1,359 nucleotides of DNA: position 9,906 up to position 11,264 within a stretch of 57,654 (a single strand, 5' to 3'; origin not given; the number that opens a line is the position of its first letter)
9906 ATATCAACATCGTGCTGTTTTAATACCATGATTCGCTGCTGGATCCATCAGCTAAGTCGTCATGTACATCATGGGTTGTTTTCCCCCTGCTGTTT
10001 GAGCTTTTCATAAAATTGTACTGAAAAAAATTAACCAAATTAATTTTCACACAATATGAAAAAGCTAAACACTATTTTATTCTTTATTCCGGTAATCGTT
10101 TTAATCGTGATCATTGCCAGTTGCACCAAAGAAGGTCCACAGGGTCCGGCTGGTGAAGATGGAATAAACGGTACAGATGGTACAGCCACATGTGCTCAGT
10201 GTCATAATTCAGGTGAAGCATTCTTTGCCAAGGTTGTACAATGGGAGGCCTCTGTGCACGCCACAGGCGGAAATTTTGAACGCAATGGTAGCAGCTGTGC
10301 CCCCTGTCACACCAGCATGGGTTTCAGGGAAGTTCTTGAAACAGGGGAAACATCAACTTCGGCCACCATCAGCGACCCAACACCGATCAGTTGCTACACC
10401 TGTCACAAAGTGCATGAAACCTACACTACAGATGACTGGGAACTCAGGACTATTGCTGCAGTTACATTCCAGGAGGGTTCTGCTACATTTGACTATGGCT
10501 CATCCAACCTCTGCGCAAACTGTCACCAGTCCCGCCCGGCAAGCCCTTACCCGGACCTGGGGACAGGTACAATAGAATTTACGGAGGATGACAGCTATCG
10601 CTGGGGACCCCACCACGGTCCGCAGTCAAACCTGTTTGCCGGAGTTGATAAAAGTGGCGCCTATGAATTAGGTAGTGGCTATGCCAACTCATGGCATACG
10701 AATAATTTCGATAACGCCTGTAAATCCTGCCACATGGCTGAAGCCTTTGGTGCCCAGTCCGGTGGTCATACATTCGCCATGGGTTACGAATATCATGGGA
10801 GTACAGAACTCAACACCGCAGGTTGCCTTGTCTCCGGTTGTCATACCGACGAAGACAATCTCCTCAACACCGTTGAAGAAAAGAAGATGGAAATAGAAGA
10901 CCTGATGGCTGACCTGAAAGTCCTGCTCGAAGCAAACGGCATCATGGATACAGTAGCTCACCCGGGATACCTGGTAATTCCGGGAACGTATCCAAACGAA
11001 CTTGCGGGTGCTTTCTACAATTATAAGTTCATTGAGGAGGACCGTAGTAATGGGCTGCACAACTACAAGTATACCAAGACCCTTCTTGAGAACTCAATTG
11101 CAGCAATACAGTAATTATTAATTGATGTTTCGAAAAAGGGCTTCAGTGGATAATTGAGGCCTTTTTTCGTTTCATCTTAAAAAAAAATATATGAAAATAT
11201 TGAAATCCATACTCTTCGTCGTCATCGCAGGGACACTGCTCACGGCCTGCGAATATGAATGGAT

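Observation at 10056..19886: Self-contained multihaem cytochrome island lacking any catalytic subunit: candidate porin-cytochrome / extracellular electron-transfer system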

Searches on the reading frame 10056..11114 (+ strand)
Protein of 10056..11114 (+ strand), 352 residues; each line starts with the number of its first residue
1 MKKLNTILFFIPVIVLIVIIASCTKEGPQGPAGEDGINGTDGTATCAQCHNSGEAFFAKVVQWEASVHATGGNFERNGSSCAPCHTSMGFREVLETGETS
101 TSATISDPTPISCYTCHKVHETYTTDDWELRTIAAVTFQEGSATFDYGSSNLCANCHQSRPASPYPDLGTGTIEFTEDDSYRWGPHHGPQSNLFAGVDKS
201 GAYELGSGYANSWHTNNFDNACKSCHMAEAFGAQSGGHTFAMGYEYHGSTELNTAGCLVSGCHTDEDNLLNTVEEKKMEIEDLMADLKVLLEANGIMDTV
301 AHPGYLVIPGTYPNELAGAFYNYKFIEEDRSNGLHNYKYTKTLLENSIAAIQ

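Call 3: search_protein_families(library=pfam, proteins=[window:10056-11114:+], max_evalue=0.01)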
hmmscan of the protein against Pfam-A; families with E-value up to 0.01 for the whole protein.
window:10056-11114:+ (352 aa): 5 families
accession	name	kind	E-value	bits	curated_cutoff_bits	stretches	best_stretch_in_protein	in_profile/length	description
PF14522.11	Cytochrome_C7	-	6.2e-08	32.8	24.8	1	75-158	10-67/67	Cytochrome c7 and related cytochrome c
PF22113.1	Mtrc-MtrF_II-IV_dom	-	3.7e-07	30.3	30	1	37-125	75-171/176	Outer membrane cytochrome MtrC/MtrF-like, domains II/IV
PF14537.11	Cytochrom_c3_2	-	0.0011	19.8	25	0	44-158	7-79/79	Cytochrome c3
PF09699.15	Paired_CXXCH_1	-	0.005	16.9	20.6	0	40-53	26-39/41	Doubled CXXCH motif (Paired_CXXCH_1)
PF02085.21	Cytochrom_CIII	-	0.0089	16.8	22.9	0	44-121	31-86/101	Class III cytochrome C family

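Call 4: search_protein_families(library=ncbifam, proteins=[window:10056-11114:+], max_evalue=0.01)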
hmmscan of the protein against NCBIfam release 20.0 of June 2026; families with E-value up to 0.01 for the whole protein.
window:10056-11114:+ (352 aa): 3 families
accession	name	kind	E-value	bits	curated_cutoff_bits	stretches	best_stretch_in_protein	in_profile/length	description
TIGR03507.1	decahem_SO1788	subfamily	4.4e-05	22.1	209.3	1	210-286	260-324/672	OmcA/MtrC family decaheme c-type cytochrome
TIGR01904.2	GSu_C4xC__C2xCH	domain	0.00021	21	27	0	69-124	12-63/73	CxxxxCH/CxxCH domain c-type cytochrome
TIGR03508.1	decahem_SO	subfamily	0.0017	17.9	192.2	0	80-160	4-80/258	DmsE family decaheme c-type cytochrome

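Call 8: search_solved_structures(query=window:10056-11114:+, max_evalue=1, show_alignments=2)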
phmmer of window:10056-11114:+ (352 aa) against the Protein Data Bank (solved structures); distinct sequences matched with E-value up to 1: 8.
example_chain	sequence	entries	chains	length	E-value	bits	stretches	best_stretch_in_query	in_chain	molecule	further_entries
3owm_A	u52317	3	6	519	0.65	12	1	70-127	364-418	Eight-heme nitrite reductase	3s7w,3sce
3rkh_A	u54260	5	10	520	0.66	12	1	70-127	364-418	Eight-heme nitrite reductase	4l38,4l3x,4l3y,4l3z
3uu9_A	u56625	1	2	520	0.66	12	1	70-127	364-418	Eight-heme nitrite reductase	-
4q4u_A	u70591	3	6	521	0.66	11.9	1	70-127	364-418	Eight-heme nitrite reductase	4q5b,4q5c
4q0t_A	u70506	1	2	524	0.66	11.9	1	70-127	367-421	Eight-heme nitrite reductase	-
2ot4_A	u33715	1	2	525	0.66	11.9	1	70-127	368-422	Eight-heme nitrite reductase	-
2zo5_A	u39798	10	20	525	0.66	11.9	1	70-127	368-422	Eight-heme nitrite reductase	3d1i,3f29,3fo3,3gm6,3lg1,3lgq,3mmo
4epa_A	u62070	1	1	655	1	11.4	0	100-156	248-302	Pesticin receptor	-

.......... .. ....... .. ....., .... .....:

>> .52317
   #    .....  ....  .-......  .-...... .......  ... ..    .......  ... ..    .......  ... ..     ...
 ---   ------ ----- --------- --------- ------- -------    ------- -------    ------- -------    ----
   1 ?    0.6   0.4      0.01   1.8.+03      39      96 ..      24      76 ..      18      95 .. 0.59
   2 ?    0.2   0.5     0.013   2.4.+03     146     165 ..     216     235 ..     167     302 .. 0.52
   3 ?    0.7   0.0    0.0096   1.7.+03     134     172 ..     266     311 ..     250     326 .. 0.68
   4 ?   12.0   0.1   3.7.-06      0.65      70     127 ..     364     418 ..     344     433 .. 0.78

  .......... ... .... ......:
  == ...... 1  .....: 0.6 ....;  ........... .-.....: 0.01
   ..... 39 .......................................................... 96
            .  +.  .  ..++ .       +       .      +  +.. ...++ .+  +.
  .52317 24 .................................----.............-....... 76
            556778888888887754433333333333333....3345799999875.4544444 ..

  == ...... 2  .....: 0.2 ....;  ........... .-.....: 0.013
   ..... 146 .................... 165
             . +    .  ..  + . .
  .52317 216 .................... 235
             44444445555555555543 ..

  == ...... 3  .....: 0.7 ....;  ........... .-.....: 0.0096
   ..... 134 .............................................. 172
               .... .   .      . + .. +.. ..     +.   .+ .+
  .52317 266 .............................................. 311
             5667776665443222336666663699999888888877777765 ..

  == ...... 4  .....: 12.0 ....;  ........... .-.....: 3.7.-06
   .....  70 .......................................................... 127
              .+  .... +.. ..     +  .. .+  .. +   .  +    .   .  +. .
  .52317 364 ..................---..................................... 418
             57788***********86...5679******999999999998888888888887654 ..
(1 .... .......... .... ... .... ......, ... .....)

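Call 10: find_homologous_proteins(query=window:10056-11114:+, max_evalue=0.001)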
Query window:10056-11114:+ (352 aa): 2200 proteins with E <= 0.001 among 3743 candidates; the best 120 are listed.
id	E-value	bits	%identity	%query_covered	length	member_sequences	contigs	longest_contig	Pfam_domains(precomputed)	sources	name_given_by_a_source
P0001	2.8e-232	788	95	100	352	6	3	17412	PF14522.12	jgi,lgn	-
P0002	2.4e-198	676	80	100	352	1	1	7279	PF14522.12,PF22113.2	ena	-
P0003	6.5e-181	619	75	100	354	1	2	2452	PF14522.12,PF22113.2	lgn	-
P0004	1.6e-175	601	75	100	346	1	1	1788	PF14522.12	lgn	-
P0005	3.8e-174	597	73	100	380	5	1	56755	PF14522.12,PF22113.2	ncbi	-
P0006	3.5e-172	590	71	100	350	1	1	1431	PF09699.16,PF14522.12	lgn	-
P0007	6.4e-164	563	69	100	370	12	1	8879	PF09699.16,PF14522.12,PF22113.2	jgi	-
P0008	3.0e-160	551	69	100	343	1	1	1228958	PF09699.16,PF14537.12,PF14522.12,PF22113.2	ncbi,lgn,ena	-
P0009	4.4e-158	544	66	100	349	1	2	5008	PF09699.16,PF14522.12,PF22113.2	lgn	-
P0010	7.9e-156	536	67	100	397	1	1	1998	PF14522.12,PF22113.2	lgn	-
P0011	1.7e-155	535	67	100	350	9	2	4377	PF14522.12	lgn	-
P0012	3.8e-146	505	65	100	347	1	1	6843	PF14537.12,PF14522.12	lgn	-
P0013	1.3e-136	473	61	100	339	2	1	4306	PF14522.12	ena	-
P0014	1.4e-135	470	60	100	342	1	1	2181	PF14522.12,PF22113.2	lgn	-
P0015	2.0e-132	459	59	100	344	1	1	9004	PF14537.12,PF14522.12,PF22113.2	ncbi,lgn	ncbi:MAG: hypothetical protein ABFS05_09095 [Bacteroidota bacterium]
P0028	1.3e-111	391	53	98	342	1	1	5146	PF02335.21,PF14522.12,PF22113.2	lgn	-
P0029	2.9e-111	390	51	100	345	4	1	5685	PF09699.16,PF14537.12,PF02335.21,PF14522.12,PF22113.2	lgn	-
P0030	3.0e-111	390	52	100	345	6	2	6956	PF14537.12,PF02335.21,PF14522.12,PF22113.2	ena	-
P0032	3.4e-111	390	53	100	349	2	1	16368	PF14537.12,PF02335.21,PF14522.12,PF22113.2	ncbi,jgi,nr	ncbi:MAG: ammonia-forming cytochrome c nitrite reductase subunit c552 [Bacteroidales bacterium]|nr:a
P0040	3.4e-108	380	54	100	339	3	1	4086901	PF09699.16,PF14537.12,PF14522.12,PF22113.2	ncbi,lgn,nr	ncbi:MAG: hypothetical protein U5Q03_15155 [Bacteroidota bacterium]|nr:hypothetical protein [Bactero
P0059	1.2e-104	368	49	99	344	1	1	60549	PF09699.16,PF02335.21,PF14522.12,PF22113.2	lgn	-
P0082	3.3e-102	360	50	100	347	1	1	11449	PF09699.16,PF14537.12,PF02335.21,PF14522.12,PF22113.2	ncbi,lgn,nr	ncbi:MAG: hypothetical protein JW731_06880 [Bacteroidales bacterium]|nr:hypothetical protein [Bacter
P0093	3.5e-101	357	48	100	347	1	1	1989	PF14537.12,PF02335.21,PF14522.12,PF22113.2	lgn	-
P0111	2.1e-99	351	49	98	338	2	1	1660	PF09699.16,PF14537.12,PF02335.21,PF14522.12,PF22113.2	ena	-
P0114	3.3e-99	350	49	99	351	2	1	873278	PF14537.12,PF14522.12,PF22113.2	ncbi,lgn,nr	ncbi:MAG: hypothetical protein KQI35_00880 [Bacteroidetes bacterium]|nr:hypothetical protein [Bacter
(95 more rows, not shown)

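Call 11: find_encoding_contigs(protein=P0040, flank=10000, max_places=2)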
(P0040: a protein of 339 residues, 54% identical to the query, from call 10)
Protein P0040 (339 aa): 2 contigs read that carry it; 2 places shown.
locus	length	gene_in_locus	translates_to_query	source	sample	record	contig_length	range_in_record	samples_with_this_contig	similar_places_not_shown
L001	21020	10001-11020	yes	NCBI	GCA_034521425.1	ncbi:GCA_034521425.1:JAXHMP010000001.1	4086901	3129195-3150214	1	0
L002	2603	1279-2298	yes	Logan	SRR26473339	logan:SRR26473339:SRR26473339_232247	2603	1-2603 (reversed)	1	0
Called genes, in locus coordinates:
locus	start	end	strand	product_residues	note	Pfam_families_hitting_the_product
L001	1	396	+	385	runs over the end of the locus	PF00155:Aminotran_1_2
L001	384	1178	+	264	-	PF00795:CN_hydrolase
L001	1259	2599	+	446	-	PF02254:TrkA_N, PF13241:NAD_binding_7 (faint), PF02080:TrkA_C, PF02254:TrkA_N, PF02080:TrkA_C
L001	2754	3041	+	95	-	-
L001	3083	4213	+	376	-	PF02386:TrkH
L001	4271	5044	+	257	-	PF00535:Glycos_transf_2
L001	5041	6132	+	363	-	PF13439:Glyco_transf_4, PF13477:Glyco_trans_4_2, PF00534:Glycos_transf_1, PF13692:Glyco_trans_1_4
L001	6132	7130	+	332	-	PF00781:DAGK_cat, PF19279:YegS_C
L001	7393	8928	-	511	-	PF04551:GcpE, PF26540:GcpE_C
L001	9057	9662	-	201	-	PF00027:cNMP_binding, PF13545:HTH_Crp_2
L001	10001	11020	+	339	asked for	PF14522:Cytochrome_C7 (faint), PF14537:Cytochrom_c3_2 (faint), PF09699:Paired_CXXCH_1 (faint), PF22113:Mtrc-MtrF_II-IV_dom (weak)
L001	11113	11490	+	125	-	-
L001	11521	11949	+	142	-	PF19089:DUF5777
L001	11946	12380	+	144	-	PF19089:DUF5777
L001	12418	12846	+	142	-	PF00034:Cytochrom_C, PF13442:Cytochrome_CBB3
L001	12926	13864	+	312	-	PF14522:Cytochrome_C7 (faint), PF09699:Paired_CXXCH_1 (faint), PF14537:Cytochrom_c3_2 (weak), PF22113:Mtrc-MtrF_II-IV_dom (weak)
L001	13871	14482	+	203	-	PF01292:Ni_hydr_CYTB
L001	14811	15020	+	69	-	-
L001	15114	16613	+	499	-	PF03264:Cytochrom_NNT (weak), PF14522:Cytochrome_C7 (faint), PF14537:Cytochrom_c3_2 (faint)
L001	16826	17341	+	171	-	PF05368:NmrA (weak), PF01370:Epimerase (weak), PF16363:GDP_Man_Dehyd (weak), PF11066:DUF2867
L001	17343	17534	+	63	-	PF11066:DUF2867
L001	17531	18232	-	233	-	PF00027:cNMP_binding, PF13545:HTH_Crp_2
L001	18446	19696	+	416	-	PF05140:ResB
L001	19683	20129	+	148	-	-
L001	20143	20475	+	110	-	PF01578:Cytochrom_C_asm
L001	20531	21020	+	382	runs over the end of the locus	PF01168:Ala_racemase_N, PF00842:Ala_racemase_C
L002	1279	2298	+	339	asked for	PF14522:Cytochrome_C7 (faint), PF14537:Cytochrom_c3_2 (faint), PF09699:Paired_CXXCH_1 (faint), PF22113:Mtrc-MtrF_II-IV_dom (weak)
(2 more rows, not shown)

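Call 12: find_encoding_contigs(protein=P0008, flank=10000, max_places=2)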
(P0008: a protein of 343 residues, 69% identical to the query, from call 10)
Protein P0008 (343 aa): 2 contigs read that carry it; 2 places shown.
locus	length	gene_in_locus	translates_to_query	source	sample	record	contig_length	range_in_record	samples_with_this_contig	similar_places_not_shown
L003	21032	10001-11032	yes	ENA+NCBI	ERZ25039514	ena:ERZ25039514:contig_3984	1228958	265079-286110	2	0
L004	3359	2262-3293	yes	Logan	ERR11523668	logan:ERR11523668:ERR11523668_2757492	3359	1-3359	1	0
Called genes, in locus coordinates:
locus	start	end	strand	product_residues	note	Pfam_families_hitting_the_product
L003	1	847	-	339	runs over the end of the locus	PF03706:LPG_synthase_TM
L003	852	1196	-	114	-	PF02261:Asp_decarbox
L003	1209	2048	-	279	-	PF02569:Pantoate_ligase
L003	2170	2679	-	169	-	-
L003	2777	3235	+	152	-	-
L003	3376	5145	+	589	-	PF00515:TPR_1 (faint), PF07719:TPR_2 (faint), PF13176:TPR_7 (faint), PF13374:TPR_10 (faint), PF13428:TPR_14 (faint), PF13181:TPR_8 (faint), PF17874:TPR_MalT (faint), PF13424:TPR_12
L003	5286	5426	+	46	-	-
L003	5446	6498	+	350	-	PF26549:Tricorn_N (faint), PF26550:Tricorn_2nd (weak)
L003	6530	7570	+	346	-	PF18962:Por_Secre_tail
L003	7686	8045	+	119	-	PF12680:SnoaL_2 (weak)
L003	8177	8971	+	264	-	PF18962:Por_Secre_tail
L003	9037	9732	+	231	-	PF00027:cNMP_binding, PF13545:HTH_Crp_2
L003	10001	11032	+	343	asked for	PF09699:Paired_CXXCH_1 (faint), PF14522:Cytochrome_C7 (faint), PF22113:Mtrc-MtrF_II-IV_dom (faint), PF14537:Cytochrom_c3_2 (faint)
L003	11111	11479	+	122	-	-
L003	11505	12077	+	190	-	PF19089:DUF5777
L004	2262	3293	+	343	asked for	PF09699:Paired_CXXCH_1 (faint), PF14522:Cytochrome_C7 (faint), PF22113:Mtrc-MtrF_II-IV_dom (faint), PF14537:Cytochrom_c3_2 (faint)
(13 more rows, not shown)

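Call 13: find_encoding_contigs(protein=P0114, flank=10000, max_places=2)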
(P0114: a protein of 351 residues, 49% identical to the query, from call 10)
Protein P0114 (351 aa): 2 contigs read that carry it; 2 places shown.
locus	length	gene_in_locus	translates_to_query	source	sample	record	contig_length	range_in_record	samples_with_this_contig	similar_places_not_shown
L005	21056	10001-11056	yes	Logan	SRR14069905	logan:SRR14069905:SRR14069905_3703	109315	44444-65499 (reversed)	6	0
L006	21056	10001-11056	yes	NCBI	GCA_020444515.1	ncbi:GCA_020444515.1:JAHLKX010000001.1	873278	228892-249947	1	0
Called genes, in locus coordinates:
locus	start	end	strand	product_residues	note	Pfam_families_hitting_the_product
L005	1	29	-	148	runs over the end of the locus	PF01668:SmpB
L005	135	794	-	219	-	PF02698:DUF218 (weak)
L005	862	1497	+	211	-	PF12766:Pyridox_oxase_2 (weak), PF01243:PNPOx_N, PF10590:PNP_phzG_C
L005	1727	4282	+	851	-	PF01640:Peptidase_C10, PF00431:CUB, PF23062:CUB_M02D8_5_3rd (faint), PF00431:CUB, PF18962:Por_Secre_tail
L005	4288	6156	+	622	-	PF18962:Por_Secre_tail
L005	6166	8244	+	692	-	PF18911:PKD_4 (faint), PF13585:CHU_C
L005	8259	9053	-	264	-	PF00561:Abhydrolase_1, PF00975:Thioesterase, PF12146:Hydrolase_4, PF12697:Abhydrolase_6, PF03096:Ndr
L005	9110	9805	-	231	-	PF00027:cNMP_binding, PF13545:HTH_Crp_2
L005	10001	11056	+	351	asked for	PF14522:Cytochrome_C7 (faint), PF14537:Cytochrom_c3_2 (faint), PF22113:Mtrc-MtrF_II-IV_dom (faint)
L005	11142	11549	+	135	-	-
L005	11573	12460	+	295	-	PF19089:DUF5777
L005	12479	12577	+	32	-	-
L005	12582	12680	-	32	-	-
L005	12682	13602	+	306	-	PF14522:Cytochrome_C7 (faint), PF09699:Paired_CXXCH_1 (faint), PF14537:Cytochrom_c3_2 (weak)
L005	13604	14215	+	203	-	PF01292:Ni_hydr_CYTB, PF14358:DUF4405 (faint)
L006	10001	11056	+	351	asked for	PF14522:Cytochrome_C7 (faint), PF14537:Cytochrom_c3_2 (faint), PF22113:Mtrc-MtrF_II-IV_dom (faint)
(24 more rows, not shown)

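Call 23: find_related_loci(query=A1, collection=genome_contigs, flank=10000)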
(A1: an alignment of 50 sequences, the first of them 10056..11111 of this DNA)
Query A1 (352 aa) in genome_contigs; peptide patterns used: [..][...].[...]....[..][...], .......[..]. (x = any residue, [..] = any of these).
599 stretches matched a pattern (row limit reached: there are more); 581 encode a relative of the query (tblastn E <= 1e-3); the best 80 are kept; 80 distinct loci.
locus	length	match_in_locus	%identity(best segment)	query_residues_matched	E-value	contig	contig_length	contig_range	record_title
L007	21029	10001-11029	69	1-352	1e-157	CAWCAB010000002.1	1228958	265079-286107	MAG: uncultured Bacteroidetes bacterium isolate MFD03804.bin.1.79 genome assembly, contig: contig_3984, whole genome sho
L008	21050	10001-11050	65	1-352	5e-155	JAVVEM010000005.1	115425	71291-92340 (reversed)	MAG: Bacteroidales bacterium isolate TamC13-21 NODE_106_length_115425_cov_11.516183, whole genome shotgun sequence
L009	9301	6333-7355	57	1-352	7e-135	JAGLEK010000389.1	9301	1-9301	MAG: Bacteroidales bacterium isolate SW_4_6 ROV167.bin.6.fa_389, whole genome shotgun sequence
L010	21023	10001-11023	55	1-352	1e-130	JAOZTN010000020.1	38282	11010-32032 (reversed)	MAG: Bacteroidales bacterium isolate GMC8_bin_15 GMC8_447_length_38282_cov_18.178931, whole genome shotgun sequence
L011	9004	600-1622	58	4-352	2e-124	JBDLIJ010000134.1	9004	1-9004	MAG: Bacteroidota bacterium isolate MAG023 MAG023_134, whole genome shotgun sequence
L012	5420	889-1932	53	1-351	1e-116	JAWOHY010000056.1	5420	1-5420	MAG: Bacteroidales bacterium isolate CWP5-1.bin.50 k191_562557, whole genome shotgun sequence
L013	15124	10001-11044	53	1-351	2e-114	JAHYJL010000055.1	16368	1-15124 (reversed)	MAG: Bacteroidales bacterium isolate KA21 NODE_1772_length_16368_cov_5.126408, whole genome shotgun sequence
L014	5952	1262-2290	52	1-351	4e-114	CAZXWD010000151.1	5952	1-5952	MAG TPA_asm: uncultured Bacteroidales bacterium isolate SRP332253_co2_111 genome assembly, contig: NODE_14448_length_595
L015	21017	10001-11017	54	1-352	2e-111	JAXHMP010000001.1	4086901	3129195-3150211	MAG: Bacteroidota bacterium isolate Salar_de_Ascotan_soil_MAG_ASO55 contig_531_polypolish, whole genome shotgun sequence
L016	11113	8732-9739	51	1-352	1e-110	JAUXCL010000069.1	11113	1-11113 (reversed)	MAG: Bacteroidales bacterium isolate CSMAG_2824 CSMAG_2824_k117_2309305_length_11113_cov_122.0000, whole genome shotgun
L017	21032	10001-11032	48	1-351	1e-108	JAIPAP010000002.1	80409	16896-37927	MAG: Bacteroidales bacterium isolate Tobar15.5-16.5m-G7 Tobar15-5-16-5m-20mill-C36, whole genome shotgun sequence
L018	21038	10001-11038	51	1-351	2e-107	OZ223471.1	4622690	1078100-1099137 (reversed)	MAG: Bacteroidales bacterium isolate a5dadea3-f0cc-47fd-ae8e-5886e0073126 genome assembly, chromosome: 1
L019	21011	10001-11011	51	1-352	1e-107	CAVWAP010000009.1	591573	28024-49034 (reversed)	MAG: uncultured Bacteroidales bacterium isolate MFD03804.bin.1.231 genome assembly, contig: contig_5420, whole genome sh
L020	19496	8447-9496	50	1-351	6e-107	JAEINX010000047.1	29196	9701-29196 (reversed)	MAG: Bacteroidales bacterium isolate MAG15 NODE_1221_length_29196_cov_5.663072, whole genome shotgun sequence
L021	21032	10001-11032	53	1-352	5e-106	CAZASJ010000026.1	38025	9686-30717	MAG TPA_asm: uncultured Bacteroidales bacterium isolate binchicken_co42_2 genome assembly, contig: NODE_922_length_38025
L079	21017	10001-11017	44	1-352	1e-88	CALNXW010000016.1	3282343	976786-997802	MAG: uncultured bacterium isolate LOGT_bin.0142 genome assembly, contig: contig_9981, whole genome shotgun sequence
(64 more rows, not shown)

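Call 25: predict_structure(alignment_id=A1)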
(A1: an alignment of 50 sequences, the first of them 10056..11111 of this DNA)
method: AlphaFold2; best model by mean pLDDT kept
length: 352 residues; sequences in the alignment: 50
mean_pLDDT: 80.3   pTM: 0.77
mean pLDDT of the five models: 80.3, 78.2, 78.1, 77.0, 71.7
residues with pLDDT >= 90: 183; 70-90: 84; 50-70: 30; < 50: 55
segments of 3 or more residues with pLDDT < 50: 19-32, 34-55, 62-73
pLDDT, mean of each block of 10 residues (from residue 1): 72 63 38 40 36 47 47 67 88 92 83 76 60 93 92 92 91 96 91 95 95 91 80 56 79 84 90 96 99 97 94 98 96 96 98 95
secondary structure, 60 per line:
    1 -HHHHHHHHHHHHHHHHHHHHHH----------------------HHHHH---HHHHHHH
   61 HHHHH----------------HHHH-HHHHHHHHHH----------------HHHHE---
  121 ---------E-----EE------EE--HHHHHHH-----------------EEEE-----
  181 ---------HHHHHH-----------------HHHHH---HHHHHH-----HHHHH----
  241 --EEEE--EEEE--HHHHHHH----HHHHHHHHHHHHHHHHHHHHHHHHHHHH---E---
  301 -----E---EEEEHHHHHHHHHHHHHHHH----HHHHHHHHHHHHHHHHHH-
elements in order: H2-23 H46-50 H54-65 H82-85 H87-96 H113-116 H148-154 E172-175 H190-195 H213-217 H221-226 H232-236 E243-246 E249-252 H255-261 H266-293 E310-313 H314-329 H334-351
